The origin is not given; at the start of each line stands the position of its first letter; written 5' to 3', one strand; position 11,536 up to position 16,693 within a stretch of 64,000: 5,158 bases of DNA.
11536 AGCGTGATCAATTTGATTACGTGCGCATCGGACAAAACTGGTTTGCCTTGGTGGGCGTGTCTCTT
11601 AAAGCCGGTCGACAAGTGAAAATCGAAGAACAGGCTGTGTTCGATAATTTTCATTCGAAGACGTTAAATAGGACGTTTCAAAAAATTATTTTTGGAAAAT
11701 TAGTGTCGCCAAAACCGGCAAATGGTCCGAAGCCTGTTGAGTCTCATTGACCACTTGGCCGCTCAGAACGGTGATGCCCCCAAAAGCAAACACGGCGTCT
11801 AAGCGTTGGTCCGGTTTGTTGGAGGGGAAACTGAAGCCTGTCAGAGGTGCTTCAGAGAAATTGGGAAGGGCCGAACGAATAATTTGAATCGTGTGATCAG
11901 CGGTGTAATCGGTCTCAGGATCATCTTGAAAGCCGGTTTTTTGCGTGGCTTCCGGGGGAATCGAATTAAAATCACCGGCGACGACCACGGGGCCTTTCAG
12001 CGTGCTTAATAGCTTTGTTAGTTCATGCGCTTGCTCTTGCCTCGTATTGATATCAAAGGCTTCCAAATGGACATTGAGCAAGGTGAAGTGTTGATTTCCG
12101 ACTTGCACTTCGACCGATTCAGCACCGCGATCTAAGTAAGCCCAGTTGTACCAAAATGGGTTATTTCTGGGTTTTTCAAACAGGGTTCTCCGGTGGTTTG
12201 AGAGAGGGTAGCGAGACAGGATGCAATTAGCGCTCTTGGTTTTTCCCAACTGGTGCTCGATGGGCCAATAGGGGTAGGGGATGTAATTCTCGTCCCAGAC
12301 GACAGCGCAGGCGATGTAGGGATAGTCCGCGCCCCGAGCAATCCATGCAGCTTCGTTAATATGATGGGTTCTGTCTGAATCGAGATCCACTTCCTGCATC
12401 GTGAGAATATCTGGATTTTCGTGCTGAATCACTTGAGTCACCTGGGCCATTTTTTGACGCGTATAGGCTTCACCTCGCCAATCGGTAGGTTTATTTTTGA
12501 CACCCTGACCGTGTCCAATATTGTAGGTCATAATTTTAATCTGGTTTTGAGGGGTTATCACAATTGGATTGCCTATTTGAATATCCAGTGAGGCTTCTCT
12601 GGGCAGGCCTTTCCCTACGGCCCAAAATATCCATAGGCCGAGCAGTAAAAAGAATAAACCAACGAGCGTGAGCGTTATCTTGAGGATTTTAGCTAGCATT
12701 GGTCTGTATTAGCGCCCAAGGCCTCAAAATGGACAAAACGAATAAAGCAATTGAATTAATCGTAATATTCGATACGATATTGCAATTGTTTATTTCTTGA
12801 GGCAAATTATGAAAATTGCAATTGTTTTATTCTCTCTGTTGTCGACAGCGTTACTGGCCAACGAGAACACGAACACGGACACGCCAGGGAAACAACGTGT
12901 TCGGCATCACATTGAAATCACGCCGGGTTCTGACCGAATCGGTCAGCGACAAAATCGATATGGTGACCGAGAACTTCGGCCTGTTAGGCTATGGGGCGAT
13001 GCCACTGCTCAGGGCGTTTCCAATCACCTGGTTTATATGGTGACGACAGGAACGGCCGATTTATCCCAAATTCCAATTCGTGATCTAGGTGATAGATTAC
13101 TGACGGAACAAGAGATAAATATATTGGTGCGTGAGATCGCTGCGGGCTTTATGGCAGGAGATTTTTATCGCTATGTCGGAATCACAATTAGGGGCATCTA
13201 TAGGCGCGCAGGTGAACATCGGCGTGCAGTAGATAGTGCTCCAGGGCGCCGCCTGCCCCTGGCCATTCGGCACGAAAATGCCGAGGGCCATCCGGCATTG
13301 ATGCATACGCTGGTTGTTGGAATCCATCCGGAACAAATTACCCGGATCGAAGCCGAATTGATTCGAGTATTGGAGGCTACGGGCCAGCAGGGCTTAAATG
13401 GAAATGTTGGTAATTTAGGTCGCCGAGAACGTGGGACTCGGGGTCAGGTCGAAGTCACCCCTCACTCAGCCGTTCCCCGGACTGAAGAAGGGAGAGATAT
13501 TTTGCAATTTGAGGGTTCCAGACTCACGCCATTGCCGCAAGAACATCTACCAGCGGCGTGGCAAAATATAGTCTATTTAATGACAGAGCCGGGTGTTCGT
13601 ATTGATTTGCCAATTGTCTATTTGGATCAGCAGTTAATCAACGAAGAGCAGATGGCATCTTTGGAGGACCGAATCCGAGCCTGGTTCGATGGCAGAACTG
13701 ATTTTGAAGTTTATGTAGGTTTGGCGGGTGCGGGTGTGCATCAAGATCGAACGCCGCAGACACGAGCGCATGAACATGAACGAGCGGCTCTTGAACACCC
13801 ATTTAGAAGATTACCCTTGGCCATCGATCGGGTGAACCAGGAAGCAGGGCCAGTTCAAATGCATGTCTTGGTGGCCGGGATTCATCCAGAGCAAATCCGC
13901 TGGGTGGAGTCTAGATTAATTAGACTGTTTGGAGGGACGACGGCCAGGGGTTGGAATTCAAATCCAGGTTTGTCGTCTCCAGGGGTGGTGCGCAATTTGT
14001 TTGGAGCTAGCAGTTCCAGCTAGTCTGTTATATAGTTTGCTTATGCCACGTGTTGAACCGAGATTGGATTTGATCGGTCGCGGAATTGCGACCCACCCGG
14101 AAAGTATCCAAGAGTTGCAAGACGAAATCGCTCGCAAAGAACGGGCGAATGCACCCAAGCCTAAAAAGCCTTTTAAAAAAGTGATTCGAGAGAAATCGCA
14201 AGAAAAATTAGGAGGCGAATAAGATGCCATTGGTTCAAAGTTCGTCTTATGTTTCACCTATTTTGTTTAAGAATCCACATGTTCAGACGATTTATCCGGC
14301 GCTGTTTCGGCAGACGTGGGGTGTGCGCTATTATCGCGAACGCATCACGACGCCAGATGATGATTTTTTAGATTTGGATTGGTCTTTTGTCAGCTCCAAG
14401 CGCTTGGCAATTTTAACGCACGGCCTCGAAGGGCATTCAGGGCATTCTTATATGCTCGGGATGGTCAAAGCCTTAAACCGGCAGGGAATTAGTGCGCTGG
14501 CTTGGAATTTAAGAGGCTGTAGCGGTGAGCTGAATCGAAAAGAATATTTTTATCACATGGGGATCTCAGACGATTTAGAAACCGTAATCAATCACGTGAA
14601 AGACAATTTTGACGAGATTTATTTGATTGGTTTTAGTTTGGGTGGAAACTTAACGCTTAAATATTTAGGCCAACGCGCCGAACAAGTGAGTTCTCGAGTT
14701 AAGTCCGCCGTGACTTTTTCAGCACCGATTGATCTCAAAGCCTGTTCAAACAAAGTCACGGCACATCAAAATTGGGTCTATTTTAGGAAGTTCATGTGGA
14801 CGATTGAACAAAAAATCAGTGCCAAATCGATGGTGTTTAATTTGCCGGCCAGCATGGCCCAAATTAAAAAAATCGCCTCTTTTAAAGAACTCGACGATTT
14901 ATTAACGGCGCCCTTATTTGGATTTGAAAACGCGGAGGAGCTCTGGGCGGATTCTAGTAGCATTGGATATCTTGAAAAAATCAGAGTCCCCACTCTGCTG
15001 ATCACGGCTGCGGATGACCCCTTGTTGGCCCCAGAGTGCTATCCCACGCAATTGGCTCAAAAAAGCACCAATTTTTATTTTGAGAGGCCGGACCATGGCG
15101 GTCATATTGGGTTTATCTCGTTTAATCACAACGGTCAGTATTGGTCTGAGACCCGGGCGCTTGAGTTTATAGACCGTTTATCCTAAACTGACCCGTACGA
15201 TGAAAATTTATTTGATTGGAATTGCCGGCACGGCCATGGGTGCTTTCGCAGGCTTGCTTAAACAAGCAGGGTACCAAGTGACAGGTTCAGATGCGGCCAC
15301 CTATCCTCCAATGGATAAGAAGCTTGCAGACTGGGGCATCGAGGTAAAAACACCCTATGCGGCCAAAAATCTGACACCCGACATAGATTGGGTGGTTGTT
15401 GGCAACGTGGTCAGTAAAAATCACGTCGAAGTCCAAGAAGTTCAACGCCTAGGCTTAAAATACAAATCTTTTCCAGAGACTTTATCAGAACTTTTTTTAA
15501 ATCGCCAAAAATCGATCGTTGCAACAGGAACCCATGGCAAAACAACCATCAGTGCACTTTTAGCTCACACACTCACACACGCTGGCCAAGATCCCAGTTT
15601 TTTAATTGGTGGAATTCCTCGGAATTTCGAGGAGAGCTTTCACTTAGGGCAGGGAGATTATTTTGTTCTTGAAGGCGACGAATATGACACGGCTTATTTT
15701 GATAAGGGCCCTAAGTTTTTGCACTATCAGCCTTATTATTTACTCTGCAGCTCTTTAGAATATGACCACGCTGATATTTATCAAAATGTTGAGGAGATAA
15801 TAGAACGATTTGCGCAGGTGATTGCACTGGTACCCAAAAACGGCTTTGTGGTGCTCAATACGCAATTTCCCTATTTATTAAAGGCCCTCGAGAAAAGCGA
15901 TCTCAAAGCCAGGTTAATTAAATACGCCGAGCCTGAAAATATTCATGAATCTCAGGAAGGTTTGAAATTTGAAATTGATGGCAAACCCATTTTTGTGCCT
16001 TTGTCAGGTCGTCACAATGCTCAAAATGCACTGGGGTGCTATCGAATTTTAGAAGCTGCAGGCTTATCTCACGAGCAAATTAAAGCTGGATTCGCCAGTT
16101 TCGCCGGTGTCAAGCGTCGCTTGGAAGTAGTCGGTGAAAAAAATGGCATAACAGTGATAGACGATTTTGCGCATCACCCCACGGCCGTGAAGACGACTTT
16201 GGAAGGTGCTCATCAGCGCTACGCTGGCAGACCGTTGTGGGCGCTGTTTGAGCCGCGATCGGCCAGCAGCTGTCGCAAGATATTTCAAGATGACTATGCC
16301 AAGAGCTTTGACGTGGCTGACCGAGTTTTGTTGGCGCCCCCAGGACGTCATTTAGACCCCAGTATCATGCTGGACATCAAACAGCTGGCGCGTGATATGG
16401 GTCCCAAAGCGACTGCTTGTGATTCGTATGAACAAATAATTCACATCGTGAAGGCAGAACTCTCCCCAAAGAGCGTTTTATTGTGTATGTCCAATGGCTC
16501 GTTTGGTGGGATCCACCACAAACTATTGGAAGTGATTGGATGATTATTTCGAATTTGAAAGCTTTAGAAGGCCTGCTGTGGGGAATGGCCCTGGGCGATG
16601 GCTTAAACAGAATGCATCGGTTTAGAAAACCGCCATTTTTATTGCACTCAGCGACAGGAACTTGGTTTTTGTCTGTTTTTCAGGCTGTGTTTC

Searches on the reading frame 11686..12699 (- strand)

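Call 87: search_protein_families(library=pfam, proteins=[window:11686-12699:-], max_evalue=0.00001)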
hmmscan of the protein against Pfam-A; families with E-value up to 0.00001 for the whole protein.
window:11686-12699:- (337 aa): 1 family
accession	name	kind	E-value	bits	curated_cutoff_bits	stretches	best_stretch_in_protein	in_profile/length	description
PF03372.29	Exo_endo_phos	-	4e-19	69.6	24.5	1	57-326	1-225/225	Endonuclease/Exonuclease/phosphatase family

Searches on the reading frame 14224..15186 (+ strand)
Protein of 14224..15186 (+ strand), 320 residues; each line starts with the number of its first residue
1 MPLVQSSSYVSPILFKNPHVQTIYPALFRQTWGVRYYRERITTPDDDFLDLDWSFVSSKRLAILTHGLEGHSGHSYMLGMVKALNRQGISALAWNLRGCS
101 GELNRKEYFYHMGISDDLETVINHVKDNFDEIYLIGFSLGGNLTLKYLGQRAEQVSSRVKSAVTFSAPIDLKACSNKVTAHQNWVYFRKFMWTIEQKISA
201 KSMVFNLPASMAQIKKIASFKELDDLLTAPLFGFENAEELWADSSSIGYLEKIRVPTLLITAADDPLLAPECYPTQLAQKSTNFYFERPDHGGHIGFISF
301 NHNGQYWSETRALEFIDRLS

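Call 87: search_protein_families(library=pfam, proteins=[window:14224-15186:+], max_evalue=0.00001)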
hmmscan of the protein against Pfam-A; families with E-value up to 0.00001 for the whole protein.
window:14224-15186:+ (320 aa): 3 families
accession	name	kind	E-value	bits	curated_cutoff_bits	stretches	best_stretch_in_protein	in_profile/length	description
PF00561.26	Abhydrolase_1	-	5.6e-17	62.6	25.8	1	63-298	4-242/245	alpha/beta hydrolase fold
PF12146.15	Hydrolase_4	-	6.6e-13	48.9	27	1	59-271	4-208/239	Serine aminopeptidase, S33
PF12697.13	Abhydrolase_6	-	2.8e-06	28.6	26.3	1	63-297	2-207/217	Alpha/beta hydrolase family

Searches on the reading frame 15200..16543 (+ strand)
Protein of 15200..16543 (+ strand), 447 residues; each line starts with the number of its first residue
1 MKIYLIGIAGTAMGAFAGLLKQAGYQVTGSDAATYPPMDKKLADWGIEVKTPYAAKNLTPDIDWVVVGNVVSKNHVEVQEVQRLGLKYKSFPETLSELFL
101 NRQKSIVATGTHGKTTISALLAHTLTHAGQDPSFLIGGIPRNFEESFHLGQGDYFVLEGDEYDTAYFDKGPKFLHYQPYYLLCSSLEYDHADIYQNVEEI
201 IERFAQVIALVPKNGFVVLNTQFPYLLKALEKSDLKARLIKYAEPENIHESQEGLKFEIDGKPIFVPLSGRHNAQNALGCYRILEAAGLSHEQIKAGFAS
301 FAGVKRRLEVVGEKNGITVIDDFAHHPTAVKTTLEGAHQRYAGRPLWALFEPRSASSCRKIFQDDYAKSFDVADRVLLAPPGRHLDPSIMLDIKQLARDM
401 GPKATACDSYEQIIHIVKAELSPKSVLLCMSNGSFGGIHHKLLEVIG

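Call 87: search_protein_families(library=pfam, proteins=[window:15200-16543:+], max_evalue=0.00001)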
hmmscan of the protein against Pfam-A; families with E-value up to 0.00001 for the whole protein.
window:15200-16543:+ (447 aa): 3 families
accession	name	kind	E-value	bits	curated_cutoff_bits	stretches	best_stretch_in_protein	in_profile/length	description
PF01225.30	Mur_ligase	-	3.4e-17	63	21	1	2-100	1-92/95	Mur ligase family, catalytic domain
PF02875.26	Mur_ligase_C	-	4.8e-17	63.4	28.4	1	306-433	1-127/127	Mur ligase, glutamate ligase domain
PF08245.18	Mur_ligase_M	-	8e-17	62.3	24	1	109-280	2-196/200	Mur ligase middle domain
